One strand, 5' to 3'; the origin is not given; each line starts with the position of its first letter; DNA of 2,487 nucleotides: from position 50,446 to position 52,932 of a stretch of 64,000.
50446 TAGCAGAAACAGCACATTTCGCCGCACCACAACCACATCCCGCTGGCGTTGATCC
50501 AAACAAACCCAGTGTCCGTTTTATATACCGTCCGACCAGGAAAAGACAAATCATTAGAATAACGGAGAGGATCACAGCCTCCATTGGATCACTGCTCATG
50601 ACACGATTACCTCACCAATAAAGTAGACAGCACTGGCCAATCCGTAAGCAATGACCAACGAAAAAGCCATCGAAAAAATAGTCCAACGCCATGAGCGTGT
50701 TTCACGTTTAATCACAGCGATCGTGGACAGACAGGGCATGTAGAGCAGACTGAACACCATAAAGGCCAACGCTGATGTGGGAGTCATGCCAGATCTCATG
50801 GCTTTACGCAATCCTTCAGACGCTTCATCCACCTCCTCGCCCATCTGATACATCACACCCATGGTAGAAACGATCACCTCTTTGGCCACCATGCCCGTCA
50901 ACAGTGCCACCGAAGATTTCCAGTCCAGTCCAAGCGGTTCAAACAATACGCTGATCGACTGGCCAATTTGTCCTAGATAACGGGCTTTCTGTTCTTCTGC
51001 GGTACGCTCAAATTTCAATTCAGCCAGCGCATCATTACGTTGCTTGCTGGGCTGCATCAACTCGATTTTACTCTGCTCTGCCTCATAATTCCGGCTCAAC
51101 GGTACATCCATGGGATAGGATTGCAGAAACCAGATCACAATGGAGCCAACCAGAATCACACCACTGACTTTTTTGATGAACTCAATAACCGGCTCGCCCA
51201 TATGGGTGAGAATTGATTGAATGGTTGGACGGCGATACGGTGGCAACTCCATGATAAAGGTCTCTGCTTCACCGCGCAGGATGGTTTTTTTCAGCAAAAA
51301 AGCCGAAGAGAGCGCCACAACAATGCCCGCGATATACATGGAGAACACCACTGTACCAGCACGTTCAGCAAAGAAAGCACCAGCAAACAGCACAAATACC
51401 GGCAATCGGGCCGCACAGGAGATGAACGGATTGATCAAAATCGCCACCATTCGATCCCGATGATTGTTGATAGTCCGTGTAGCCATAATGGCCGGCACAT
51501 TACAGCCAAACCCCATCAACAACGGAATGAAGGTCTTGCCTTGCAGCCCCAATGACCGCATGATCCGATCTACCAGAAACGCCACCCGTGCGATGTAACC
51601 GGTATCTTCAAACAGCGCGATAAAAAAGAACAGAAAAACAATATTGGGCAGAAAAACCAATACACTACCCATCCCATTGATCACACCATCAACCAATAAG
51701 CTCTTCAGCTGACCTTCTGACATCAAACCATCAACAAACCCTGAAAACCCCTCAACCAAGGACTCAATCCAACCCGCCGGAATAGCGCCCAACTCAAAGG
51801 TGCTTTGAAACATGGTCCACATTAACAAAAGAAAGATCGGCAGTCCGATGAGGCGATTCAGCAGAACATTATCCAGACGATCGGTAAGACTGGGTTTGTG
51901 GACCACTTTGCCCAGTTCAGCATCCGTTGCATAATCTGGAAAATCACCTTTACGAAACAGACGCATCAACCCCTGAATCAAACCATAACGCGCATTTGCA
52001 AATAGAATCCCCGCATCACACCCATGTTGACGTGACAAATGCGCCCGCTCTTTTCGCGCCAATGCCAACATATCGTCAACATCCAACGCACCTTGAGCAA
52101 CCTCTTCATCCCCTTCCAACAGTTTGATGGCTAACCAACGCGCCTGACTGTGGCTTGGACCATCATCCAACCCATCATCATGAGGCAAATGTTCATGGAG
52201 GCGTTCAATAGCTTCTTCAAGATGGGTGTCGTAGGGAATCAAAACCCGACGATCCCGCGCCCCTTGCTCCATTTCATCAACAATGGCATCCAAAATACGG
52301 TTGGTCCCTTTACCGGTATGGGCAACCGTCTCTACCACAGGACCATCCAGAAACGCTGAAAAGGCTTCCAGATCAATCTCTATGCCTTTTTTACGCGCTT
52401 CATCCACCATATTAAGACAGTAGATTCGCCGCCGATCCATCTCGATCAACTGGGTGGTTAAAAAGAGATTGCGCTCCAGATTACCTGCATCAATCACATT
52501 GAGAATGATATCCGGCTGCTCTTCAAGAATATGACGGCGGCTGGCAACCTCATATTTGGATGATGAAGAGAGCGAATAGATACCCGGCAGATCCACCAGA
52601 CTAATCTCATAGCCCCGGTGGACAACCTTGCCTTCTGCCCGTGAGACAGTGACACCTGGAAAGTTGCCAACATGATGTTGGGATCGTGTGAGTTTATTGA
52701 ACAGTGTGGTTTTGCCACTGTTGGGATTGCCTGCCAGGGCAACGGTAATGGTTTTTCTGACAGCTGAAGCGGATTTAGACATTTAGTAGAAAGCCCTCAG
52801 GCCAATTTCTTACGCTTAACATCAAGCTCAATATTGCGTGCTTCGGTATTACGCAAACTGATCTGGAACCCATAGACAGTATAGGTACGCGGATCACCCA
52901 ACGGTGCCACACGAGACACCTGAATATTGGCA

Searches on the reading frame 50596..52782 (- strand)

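Call 14: search_protein_families(library=pfam, proteins=[window:50596-52782:-], max_evalue=0.001)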
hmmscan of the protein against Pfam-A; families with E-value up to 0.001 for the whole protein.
window:50596-52782:- (728 aa): 7 families
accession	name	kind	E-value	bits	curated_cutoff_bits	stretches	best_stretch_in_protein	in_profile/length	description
PF02421.24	FeoB_N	-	8.5e-59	198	27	1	12-167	1-156/156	Ferrous iron transport protein B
PF07670.19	Gate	-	4.6e-45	152.8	29.6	2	374-470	1-104/104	Nucleoside recognition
PF01926.29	MMR_HSR1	-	1.6e-20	73.7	21.9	1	13-124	1-112/113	50S ribosome-binding GTPase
PF07664.17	FeoB_C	-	2.1e-20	72.6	26.6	1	479-529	1-52/54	Ferrous iron transport protein B C terminus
PF17910.6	FeoB_Cyto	-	2e-17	63.8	23.4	1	184-274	1-86/90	FeoB cytosolic helical domain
PF09439.16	SRPRB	-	1.4e-05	24.9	25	1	12-84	4-72/178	Signal recognition particle receptor beta subunit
PF00009.33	GTP_EFTU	-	4.7e-05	23.5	26.5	0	11-171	3-186/188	Elongation factor Tu GTP binding domain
